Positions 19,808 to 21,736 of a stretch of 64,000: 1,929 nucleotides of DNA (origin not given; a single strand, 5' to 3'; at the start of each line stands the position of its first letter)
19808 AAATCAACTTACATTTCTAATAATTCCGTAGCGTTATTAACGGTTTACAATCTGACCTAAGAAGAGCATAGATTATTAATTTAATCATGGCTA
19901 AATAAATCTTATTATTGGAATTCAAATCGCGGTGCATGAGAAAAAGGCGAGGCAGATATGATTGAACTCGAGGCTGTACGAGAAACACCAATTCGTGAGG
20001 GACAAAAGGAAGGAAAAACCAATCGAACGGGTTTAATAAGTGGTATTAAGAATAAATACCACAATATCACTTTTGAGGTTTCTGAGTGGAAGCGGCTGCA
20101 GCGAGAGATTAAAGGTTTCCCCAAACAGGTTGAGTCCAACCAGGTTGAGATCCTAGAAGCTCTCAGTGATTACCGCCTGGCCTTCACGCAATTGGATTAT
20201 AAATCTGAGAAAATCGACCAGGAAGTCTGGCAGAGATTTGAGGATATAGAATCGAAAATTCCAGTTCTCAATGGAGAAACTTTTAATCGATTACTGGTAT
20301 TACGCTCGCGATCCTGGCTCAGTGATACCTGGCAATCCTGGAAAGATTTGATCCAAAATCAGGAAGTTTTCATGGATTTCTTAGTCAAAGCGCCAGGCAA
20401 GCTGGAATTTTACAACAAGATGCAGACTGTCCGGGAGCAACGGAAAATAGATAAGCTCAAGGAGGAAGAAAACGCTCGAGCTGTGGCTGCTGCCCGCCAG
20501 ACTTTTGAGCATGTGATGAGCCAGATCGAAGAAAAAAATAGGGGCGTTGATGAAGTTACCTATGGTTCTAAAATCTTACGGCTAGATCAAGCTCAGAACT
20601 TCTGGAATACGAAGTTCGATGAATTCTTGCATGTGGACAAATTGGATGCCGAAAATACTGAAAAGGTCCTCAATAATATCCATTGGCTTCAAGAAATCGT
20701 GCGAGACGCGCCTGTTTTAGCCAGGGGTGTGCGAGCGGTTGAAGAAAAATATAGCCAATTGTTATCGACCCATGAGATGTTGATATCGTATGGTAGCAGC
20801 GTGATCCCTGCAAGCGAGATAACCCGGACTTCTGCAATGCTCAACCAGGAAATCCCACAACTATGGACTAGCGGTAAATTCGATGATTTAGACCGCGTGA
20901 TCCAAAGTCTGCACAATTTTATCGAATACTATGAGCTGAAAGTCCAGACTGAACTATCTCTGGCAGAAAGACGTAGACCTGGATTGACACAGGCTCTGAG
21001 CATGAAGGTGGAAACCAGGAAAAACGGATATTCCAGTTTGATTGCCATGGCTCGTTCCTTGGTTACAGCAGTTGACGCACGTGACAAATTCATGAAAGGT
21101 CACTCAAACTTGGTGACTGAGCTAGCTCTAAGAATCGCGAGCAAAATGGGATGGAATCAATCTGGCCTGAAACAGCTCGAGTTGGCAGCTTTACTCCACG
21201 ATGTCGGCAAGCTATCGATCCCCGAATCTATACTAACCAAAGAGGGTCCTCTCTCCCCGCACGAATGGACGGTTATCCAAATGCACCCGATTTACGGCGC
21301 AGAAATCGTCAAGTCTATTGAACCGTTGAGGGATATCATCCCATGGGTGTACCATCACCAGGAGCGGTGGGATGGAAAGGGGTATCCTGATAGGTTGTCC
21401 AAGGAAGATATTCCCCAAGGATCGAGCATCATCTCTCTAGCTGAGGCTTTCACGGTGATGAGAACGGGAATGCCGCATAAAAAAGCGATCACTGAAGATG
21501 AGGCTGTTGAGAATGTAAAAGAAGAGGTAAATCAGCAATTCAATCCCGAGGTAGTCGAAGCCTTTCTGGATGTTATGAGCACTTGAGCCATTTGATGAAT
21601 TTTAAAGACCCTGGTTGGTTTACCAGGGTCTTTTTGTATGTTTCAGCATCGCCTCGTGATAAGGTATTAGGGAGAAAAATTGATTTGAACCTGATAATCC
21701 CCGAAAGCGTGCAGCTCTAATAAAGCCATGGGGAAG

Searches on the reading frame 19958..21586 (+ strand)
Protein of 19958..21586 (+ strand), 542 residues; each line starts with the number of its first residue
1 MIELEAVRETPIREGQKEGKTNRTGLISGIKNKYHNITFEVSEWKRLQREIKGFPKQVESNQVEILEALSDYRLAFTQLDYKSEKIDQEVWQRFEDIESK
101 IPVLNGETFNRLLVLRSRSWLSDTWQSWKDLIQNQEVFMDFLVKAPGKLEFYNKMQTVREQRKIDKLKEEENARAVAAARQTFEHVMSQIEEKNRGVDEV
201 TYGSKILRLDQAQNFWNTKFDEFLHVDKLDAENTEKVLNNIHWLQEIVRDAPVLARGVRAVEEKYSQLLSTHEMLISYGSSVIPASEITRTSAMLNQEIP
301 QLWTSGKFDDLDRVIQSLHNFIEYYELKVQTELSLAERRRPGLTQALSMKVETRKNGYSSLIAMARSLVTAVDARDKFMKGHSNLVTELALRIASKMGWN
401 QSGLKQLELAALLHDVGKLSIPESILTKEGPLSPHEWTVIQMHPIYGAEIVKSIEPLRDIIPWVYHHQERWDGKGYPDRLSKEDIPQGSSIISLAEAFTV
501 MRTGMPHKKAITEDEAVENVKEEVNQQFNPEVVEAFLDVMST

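Call 47: search_protein_families(library=pfam, proteins=[window:19958-21586:+], max_evalue=0.00001)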
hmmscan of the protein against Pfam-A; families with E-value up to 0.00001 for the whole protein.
window:19958-21586:+ (542 aa): 2 families
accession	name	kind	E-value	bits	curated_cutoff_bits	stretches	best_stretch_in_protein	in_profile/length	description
PF13487.12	HD_5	-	1.1e-35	123.3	27.2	1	369-532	4-170/170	HD domain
PF01966.28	HD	-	4.7e-17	62.8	22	1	381-499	3-114/116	HD domain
